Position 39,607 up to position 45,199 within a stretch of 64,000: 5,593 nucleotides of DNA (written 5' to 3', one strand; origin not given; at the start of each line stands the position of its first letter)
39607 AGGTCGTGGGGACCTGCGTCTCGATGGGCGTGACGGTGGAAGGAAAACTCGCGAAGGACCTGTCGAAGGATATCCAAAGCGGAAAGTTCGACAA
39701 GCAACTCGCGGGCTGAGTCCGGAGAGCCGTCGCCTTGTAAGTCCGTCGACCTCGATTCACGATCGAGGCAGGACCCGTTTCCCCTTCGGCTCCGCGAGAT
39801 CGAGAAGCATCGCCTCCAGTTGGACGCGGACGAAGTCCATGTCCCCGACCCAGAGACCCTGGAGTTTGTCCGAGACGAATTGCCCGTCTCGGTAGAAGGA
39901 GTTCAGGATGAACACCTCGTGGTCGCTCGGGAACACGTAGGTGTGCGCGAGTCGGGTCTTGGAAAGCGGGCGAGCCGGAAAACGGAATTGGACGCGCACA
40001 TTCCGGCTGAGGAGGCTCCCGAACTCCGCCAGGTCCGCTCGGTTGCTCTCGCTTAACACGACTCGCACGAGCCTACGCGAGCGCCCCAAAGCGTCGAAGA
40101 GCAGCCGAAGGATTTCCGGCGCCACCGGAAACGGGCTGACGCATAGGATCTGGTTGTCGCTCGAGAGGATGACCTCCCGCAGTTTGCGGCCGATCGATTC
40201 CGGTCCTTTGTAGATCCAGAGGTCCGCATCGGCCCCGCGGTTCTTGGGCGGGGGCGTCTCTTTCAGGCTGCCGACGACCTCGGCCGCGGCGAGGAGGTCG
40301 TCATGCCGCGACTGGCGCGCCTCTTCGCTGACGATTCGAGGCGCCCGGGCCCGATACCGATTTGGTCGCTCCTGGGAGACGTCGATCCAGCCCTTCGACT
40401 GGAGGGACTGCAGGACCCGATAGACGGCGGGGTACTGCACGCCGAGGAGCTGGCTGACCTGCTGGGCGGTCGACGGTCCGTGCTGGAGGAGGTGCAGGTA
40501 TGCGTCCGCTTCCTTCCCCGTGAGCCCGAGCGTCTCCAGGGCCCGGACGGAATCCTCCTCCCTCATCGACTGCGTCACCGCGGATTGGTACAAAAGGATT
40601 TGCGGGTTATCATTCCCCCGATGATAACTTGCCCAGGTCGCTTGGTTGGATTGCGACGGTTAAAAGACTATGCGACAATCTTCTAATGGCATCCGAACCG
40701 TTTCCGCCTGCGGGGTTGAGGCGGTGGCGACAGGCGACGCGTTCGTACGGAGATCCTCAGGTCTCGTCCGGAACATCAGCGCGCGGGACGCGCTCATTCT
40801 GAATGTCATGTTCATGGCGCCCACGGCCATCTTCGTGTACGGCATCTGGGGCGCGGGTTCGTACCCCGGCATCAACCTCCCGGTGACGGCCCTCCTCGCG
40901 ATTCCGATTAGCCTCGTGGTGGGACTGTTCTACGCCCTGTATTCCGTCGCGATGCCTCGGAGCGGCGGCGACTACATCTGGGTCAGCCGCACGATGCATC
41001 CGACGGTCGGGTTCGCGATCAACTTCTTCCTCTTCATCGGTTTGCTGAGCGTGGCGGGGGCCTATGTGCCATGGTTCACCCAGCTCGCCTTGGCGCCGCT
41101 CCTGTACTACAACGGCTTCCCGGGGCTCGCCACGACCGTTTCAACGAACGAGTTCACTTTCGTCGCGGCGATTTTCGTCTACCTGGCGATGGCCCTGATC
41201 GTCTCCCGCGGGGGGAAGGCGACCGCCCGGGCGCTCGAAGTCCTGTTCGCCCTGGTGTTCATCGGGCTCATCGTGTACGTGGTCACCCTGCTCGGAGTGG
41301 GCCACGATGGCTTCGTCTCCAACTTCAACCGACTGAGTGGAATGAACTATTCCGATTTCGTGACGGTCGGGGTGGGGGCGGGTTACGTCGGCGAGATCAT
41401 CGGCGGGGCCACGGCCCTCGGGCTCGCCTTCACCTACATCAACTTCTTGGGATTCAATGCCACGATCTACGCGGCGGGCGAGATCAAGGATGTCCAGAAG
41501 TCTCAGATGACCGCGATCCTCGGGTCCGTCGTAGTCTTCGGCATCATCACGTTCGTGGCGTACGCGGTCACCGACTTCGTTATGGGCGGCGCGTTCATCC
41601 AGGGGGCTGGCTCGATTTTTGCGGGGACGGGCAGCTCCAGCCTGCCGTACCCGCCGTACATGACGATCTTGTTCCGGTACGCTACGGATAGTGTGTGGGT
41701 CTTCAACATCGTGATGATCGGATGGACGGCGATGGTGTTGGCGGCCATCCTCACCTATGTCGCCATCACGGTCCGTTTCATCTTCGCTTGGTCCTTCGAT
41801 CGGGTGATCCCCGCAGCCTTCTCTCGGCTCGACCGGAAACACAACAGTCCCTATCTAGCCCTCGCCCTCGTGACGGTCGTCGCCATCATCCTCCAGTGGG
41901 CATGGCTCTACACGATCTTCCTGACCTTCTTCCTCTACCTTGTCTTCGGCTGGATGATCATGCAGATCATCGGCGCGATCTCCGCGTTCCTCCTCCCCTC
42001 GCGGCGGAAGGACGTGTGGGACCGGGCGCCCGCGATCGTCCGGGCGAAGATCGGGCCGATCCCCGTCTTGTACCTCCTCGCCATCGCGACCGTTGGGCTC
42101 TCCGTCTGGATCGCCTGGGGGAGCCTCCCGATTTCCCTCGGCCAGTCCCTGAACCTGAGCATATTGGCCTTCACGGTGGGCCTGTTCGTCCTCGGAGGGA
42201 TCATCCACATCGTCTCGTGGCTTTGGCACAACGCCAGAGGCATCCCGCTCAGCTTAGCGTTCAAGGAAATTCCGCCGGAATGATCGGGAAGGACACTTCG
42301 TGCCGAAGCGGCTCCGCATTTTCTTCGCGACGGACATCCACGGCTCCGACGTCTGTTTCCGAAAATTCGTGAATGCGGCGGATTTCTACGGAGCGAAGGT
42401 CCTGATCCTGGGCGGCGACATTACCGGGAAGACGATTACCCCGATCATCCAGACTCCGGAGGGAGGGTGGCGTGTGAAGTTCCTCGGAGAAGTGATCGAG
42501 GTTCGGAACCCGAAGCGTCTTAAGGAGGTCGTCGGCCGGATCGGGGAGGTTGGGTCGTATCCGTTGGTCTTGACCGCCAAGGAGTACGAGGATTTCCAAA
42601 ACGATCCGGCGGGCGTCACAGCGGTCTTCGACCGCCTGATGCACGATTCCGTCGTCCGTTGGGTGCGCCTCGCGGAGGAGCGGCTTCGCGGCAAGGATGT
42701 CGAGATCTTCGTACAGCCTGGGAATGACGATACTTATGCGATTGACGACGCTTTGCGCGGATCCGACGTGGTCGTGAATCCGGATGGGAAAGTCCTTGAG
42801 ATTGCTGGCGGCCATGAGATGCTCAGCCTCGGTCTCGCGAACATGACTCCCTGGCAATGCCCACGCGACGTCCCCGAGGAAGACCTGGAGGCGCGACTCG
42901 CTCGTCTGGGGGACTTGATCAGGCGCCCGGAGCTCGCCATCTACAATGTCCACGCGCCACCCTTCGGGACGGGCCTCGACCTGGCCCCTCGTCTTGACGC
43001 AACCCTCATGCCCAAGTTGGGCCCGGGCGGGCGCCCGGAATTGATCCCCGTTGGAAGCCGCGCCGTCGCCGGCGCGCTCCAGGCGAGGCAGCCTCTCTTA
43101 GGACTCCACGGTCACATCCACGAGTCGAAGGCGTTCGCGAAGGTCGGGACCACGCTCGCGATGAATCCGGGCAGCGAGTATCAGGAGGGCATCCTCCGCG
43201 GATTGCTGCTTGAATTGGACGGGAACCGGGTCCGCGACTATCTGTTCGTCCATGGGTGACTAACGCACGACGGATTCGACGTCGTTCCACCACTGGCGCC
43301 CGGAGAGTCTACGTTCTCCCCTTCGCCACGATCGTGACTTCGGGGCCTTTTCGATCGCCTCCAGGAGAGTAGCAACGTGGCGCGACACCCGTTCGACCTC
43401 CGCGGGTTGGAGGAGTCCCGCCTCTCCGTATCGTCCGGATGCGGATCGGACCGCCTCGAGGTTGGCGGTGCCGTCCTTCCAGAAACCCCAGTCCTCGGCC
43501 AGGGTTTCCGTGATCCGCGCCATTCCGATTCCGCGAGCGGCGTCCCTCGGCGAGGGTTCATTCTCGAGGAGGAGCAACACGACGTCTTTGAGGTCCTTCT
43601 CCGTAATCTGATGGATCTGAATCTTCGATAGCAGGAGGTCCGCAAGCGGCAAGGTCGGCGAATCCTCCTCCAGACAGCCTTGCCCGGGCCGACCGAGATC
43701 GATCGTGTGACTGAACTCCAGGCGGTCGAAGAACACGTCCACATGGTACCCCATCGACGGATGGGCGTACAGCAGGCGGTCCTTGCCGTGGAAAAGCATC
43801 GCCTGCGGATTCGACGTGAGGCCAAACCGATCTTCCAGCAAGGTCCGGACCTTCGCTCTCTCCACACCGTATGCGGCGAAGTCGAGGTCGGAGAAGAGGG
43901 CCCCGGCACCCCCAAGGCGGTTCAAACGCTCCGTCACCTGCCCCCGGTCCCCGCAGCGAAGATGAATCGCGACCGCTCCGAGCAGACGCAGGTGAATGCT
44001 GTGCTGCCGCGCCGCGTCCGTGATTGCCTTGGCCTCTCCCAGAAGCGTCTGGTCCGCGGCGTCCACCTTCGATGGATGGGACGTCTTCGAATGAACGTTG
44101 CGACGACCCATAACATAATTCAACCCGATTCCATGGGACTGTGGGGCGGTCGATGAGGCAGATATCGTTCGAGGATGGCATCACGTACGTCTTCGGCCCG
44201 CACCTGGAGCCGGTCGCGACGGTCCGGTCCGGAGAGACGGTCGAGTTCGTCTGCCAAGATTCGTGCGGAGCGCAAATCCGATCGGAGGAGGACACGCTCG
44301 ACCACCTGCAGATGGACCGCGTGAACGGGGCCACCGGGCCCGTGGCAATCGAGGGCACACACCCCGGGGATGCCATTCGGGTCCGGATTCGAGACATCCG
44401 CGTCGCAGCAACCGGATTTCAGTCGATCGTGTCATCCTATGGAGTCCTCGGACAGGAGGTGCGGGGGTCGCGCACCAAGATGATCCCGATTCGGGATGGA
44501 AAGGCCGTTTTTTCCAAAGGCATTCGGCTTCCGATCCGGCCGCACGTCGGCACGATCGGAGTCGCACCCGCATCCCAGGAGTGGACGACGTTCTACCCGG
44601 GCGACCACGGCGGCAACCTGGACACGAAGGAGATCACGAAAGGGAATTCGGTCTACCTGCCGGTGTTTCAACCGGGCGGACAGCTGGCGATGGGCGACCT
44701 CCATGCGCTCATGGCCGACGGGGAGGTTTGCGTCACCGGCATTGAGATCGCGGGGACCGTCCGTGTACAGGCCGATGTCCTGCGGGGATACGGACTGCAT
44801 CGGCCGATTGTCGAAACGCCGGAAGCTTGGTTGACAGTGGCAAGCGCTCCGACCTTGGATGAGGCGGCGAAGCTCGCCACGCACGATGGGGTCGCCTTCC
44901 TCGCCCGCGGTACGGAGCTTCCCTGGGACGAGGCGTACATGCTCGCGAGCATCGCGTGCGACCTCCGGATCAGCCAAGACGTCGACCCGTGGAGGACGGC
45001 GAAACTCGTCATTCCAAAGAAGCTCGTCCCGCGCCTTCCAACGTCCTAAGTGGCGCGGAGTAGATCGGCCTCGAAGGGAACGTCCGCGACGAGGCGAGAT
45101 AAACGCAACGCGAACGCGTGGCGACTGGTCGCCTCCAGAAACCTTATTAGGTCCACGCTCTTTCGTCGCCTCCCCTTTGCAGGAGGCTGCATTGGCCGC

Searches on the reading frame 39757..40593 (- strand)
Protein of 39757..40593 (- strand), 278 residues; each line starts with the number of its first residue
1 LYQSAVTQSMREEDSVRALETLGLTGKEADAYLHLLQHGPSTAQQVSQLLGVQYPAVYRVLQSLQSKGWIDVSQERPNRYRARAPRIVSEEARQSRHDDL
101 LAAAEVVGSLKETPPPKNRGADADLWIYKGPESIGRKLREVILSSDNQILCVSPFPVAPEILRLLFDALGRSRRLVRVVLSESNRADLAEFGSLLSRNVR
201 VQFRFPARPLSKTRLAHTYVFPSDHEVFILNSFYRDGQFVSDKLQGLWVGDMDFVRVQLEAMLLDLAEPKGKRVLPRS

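Call 33: search_protein_families(library=pfam, proteins=[window:39757-40593:-], max_evalue=0.001)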
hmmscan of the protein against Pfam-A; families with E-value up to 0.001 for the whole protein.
window:39757-40593:- (278 aa): 5 families
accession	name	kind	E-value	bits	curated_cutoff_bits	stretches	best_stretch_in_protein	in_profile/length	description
PF01978.25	TrmB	-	1.7e-20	73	25.6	1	19-85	1-67/68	Sugar-specific transcriptional regulator TrmB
PF12802.13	MarR_2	-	1.1e-05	25.9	27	1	23-73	2-53/61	MarR family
PF13545.12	HTH_Crp_2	-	0.00022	21.6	27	1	40-73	22-55/70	Crp-like helix-turn-helix domain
PF09339.16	HTH_IclR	-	0.00042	20.5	22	0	35-70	11-48/52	IclR helix-turn-helix domain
PF13551.12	HTH_29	-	0.00064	20.2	28.1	0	35-82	7-55/64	Winged helix-turn helix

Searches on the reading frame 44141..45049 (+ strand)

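Call 31: search_protein_families(library=pfam, proteins=[window:44141-45049:+], max_evalue=0.00001)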
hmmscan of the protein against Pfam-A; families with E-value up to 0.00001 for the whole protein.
window:44141-45049:+ (302 aa): 1 family
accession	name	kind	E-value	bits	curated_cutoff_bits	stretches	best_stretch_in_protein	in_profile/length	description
PF03069.20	FmdA_AmdA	-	1e-36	127.1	27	2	149-293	202-368/373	Acetamidase/Formamidase family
